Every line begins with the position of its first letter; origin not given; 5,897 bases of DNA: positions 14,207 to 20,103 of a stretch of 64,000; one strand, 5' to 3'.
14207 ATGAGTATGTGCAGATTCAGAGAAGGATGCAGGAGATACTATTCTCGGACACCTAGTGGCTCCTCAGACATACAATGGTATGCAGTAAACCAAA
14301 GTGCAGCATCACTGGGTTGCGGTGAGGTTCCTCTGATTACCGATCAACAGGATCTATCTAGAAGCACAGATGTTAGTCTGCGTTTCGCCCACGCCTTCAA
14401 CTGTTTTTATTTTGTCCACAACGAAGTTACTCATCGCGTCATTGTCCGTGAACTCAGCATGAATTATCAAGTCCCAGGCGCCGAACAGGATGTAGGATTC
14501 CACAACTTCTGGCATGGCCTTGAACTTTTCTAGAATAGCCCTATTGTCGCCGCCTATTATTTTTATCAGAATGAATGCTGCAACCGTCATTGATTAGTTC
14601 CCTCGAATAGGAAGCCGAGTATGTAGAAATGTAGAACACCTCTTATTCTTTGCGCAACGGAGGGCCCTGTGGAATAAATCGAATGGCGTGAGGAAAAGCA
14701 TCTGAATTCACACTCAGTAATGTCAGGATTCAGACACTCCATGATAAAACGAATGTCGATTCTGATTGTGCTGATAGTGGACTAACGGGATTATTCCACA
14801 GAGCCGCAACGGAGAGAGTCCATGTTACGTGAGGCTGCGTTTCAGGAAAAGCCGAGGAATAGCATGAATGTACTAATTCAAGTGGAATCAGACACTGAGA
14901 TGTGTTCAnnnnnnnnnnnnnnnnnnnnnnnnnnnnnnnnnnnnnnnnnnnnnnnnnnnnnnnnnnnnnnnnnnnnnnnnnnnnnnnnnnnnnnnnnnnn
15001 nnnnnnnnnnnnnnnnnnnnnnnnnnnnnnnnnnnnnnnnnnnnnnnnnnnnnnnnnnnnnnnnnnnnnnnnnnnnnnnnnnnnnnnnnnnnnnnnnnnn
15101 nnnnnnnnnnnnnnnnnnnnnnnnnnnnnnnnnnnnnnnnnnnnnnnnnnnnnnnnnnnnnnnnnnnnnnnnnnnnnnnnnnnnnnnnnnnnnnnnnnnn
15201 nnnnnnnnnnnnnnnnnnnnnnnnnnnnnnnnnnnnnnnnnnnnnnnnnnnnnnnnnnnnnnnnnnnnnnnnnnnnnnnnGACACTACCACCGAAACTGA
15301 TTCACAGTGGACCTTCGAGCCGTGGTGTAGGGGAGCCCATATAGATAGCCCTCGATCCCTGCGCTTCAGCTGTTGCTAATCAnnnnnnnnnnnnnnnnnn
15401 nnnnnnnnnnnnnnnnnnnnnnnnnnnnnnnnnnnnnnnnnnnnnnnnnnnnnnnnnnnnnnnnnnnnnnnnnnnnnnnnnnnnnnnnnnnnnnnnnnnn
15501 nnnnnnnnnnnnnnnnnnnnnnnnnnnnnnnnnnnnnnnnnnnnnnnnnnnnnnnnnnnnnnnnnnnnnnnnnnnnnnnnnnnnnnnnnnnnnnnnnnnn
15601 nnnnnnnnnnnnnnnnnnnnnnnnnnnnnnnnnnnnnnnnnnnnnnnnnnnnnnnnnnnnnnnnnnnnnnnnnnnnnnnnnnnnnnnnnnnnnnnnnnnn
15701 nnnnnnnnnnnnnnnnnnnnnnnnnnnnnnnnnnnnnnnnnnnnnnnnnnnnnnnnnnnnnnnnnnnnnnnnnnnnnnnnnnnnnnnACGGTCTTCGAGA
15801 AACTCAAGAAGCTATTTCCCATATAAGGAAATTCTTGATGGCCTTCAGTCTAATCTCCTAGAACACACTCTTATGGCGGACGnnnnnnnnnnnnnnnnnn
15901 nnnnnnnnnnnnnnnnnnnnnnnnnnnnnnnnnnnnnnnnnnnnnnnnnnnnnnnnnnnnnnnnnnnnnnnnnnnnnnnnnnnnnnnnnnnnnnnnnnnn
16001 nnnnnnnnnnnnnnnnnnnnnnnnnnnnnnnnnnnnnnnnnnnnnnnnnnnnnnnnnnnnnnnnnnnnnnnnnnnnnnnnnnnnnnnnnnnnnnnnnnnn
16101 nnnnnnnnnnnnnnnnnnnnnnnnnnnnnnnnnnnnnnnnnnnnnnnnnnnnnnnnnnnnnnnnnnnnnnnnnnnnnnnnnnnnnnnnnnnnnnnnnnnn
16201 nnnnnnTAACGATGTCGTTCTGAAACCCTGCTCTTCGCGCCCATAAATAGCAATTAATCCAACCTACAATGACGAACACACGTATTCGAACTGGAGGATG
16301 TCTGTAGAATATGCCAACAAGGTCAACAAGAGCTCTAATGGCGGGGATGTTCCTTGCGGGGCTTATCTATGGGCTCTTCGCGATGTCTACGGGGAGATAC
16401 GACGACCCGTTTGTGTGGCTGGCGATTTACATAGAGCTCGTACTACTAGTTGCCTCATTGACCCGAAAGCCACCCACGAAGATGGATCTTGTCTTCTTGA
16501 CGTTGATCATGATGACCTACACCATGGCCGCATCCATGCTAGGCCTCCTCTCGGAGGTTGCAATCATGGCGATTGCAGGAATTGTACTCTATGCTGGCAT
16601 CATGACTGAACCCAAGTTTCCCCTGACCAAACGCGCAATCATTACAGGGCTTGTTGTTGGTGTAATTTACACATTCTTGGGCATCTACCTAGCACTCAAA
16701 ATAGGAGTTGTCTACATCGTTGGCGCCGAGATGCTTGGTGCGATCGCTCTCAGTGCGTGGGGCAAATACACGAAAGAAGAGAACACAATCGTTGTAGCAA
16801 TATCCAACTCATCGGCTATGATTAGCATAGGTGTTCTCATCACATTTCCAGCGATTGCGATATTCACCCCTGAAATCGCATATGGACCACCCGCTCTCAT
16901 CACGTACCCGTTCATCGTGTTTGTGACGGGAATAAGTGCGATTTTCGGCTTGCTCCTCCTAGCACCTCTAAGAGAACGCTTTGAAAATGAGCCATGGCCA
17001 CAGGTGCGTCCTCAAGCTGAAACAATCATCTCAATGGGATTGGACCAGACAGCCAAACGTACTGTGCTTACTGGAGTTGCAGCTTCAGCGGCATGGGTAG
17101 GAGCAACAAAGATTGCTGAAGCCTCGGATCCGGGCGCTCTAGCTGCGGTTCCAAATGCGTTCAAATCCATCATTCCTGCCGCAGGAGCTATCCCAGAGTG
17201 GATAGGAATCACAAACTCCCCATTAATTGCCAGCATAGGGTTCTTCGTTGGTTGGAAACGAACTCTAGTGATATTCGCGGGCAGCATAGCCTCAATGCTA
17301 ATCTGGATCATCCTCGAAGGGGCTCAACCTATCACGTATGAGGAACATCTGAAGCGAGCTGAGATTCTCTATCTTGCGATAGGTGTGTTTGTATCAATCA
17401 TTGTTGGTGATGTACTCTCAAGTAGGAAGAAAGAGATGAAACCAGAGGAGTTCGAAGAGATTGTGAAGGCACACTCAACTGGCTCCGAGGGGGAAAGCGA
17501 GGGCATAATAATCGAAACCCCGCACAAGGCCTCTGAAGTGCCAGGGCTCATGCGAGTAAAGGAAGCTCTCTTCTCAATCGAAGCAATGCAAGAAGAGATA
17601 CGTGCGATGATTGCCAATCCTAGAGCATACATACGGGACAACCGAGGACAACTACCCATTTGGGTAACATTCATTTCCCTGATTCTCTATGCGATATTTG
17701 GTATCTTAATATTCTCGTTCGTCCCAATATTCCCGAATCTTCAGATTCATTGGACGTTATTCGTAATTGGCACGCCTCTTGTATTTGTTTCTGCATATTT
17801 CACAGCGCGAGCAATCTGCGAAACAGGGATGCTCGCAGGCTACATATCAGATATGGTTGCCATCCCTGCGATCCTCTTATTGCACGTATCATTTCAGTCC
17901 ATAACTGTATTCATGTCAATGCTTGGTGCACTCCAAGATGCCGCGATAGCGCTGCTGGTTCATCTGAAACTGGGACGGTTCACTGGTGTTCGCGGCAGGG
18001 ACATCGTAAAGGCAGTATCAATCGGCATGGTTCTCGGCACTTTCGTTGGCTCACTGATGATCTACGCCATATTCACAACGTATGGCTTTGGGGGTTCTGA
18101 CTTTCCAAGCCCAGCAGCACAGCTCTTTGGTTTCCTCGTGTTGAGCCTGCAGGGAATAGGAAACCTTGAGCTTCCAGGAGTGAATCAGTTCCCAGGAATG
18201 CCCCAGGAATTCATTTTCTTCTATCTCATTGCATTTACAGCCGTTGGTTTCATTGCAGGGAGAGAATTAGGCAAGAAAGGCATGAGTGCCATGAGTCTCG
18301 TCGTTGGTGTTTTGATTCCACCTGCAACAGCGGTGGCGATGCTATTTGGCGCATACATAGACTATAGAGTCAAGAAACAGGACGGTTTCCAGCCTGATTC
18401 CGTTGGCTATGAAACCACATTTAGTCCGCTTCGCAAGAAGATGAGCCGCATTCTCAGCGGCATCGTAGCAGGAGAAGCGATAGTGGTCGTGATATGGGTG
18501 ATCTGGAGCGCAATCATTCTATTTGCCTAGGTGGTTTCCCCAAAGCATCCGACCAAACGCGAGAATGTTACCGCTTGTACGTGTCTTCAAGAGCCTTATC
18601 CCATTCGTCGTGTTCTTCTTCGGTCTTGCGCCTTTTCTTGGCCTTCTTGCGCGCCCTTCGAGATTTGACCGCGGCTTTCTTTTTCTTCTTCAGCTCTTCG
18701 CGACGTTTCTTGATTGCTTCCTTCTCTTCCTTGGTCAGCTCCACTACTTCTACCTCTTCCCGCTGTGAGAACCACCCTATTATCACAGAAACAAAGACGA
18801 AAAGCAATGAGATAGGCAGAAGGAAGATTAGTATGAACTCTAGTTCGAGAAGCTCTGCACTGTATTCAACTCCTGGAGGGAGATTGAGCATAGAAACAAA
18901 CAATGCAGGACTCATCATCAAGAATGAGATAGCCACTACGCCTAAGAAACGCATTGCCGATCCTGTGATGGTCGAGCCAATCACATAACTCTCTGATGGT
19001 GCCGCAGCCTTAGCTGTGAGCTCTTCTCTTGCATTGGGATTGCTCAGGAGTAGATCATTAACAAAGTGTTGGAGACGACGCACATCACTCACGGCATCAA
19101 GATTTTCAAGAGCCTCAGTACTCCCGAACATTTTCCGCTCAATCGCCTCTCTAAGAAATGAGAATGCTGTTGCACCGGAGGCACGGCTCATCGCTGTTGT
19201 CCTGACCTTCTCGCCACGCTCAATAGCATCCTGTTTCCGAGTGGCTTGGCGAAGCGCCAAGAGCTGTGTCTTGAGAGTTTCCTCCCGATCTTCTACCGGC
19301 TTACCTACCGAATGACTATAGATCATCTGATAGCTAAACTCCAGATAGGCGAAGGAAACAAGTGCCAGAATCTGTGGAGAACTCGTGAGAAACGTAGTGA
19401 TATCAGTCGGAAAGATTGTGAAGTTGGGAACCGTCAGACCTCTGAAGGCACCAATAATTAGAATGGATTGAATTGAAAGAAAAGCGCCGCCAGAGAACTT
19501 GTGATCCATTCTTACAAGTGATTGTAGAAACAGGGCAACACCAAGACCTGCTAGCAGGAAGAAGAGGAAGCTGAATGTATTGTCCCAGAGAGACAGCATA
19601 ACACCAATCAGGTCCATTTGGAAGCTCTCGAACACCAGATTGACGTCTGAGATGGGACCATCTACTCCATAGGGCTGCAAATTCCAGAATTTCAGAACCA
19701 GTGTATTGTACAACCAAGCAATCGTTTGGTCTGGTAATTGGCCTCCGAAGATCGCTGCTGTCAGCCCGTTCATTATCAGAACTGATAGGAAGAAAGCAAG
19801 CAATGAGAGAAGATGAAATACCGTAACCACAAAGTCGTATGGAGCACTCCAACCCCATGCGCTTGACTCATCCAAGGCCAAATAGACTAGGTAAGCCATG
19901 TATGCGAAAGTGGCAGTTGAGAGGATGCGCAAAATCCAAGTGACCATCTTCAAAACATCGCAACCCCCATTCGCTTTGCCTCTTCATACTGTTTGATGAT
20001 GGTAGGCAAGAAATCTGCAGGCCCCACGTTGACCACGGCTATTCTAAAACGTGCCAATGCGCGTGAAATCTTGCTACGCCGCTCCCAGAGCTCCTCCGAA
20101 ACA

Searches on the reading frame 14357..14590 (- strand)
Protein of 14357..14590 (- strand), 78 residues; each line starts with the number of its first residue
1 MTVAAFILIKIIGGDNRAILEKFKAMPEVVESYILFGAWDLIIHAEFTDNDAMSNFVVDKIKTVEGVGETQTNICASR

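Call 18: search_protein_families(library=pfam, proteins=[window:14357-14590:-], max_evalue=0.001)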
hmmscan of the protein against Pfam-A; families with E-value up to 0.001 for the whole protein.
window:14357-14590:- (78 aa): 1 family
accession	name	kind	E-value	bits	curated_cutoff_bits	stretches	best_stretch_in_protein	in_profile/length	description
PF01037.27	AsnC_trans_reg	-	3e-15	56.3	25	1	8-77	2-72/73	Lrp/AsnC ligand binding domain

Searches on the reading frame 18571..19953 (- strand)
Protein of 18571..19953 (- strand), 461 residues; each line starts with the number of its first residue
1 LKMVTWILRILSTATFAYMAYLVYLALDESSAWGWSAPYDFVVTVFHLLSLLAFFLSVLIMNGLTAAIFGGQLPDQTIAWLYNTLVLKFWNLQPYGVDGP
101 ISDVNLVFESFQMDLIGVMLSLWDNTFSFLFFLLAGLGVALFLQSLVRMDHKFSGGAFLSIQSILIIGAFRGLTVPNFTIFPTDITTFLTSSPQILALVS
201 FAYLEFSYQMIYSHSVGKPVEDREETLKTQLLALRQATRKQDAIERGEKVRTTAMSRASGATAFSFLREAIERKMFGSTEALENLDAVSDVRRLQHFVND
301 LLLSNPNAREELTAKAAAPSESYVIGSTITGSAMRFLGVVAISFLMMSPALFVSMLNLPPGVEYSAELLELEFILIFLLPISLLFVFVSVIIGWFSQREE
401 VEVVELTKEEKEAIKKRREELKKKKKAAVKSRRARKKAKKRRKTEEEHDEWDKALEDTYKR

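Call 18: search_protein_families(library=pfam, proteins=[window:18571-19953:-], max_evalue=0.001)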
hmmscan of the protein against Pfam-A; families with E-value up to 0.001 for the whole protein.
window:18571-19953:- (461 aa): 0 families

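Call 68: search_protein_families(library=ncbifam, proteins=[window:18571-19953:-], max_evalue=0.01)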
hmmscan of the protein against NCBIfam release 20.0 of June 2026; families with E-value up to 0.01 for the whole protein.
window:18571-19953:- (461 aa): 1 family
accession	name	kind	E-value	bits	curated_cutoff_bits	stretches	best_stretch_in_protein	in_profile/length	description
NF002899.0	PRK03449.1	equivalog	0.0053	15.9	276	0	377-450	242-312/359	membrane protein insertase YidC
